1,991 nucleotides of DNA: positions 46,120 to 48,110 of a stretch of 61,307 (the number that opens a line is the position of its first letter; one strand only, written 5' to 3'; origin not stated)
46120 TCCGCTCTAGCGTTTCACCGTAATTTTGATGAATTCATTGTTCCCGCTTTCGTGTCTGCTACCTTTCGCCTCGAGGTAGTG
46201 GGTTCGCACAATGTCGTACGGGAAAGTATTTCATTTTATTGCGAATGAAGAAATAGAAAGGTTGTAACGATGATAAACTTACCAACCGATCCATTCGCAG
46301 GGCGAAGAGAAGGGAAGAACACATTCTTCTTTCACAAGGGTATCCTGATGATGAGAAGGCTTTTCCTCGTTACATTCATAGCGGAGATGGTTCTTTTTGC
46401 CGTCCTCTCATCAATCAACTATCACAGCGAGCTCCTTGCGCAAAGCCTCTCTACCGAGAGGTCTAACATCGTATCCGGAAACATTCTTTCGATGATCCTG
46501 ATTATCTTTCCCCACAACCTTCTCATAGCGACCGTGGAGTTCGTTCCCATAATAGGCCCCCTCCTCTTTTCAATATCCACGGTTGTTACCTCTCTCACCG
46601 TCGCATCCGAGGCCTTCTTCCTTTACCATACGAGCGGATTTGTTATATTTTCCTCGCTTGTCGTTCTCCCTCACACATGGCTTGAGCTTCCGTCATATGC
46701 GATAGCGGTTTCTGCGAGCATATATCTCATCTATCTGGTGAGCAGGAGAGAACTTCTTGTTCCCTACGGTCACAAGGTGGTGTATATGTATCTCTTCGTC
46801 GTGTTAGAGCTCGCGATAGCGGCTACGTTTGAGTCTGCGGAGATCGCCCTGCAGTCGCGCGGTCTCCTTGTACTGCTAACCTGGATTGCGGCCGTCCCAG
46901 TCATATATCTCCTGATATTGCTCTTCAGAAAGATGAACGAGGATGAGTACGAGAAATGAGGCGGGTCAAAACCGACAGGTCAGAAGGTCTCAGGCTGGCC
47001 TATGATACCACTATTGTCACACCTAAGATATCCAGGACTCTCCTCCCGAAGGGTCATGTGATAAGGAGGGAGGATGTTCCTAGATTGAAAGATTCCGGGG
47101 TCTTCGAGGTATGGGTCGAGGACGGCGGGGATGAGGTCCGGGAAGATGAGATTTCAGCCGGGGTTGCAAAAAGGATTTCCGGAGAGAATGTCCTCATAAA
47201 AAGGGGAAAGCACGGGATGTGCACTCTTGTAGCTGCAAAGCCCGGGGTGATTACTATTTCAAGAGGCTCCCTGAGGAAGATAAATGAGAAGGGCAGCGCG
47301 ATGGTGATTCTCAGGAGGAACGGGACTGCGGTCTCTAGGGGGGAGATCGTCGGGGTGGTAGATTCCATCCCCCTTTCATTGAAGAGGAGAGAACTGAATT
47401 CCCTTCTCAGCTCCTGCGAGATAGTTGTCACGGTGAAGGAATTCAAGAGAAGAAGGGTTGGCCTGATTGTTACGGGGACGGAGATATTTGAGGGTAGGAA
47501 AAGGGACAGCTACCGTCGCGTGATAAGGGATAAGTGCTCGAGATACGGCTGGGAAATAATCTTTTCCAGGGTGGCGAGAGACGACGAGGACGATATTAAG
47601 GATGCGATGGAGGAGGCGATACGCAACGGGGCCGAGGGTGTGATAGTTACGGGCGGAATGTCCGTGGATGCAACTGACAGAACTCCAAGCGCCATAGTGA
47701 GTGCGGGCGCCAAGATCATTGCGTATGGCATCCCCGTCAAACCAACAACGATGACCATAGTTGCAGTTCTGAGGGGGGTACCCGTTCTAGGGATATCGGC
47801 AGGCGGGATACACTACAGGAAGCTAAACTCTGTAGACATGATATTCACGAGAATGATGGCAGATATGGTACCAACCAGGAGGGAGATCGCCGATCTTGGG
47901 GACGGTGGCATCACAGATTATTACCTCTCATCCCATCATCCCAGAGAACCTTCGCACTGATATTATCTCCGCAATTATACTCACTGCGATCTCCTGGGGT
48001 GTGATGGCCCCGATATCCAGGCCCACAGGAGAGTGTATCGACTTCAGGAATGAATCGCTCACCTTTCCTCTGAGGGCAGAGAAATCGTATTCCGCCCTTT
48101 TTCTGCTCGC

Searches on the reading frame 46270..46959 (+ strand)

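Call 58: search_protein_families(library=pfam, proteins=[window:46270-46959:+], max_evalue=0.001)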
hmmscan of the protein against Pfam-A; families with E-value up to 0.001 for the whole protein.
window:46270-46959:+ (229 aa): 1 family
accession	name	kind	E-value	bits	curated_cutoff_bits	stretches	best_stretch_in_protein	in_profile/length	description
PF01944.22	SpoIIM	-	1.2e-10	42.1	26.9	1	33-189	2-159/163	Stage II sporulation protein M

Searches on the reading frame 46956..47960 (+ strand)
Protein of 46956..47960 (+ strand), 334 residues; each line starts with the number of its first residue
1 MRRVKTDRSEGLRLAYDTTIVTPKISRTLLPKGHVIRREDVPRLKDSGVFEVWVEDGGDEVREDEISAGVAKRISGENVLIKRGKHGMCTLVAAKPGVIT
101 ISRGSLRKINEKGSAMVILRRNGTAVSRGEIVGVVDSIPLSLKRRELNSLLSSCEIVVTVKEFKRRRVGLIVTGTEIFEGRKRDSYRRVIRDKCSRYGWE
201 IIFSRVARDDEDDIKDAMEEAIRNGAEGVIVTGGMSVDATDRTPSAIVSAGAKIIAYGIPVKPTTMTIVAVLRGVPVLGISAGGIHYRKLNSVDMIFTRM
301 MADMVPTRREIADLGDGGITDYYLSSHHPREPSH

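Call 58: search_protein_families(library=pfam, proteins=[window:46956-47960:+], max_evalue=0.001)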
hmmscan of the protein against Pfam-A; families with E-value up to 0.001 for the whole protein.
window:46956-47960:+ (334 aa): 1 family
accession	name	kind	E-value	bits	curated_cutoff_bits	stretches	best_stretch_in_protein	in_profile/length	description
PF00994.29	MoCF_biosynth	-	6.2e-18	65.3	26.6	1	170-274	2-114/144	Probable molybdopterin binding domain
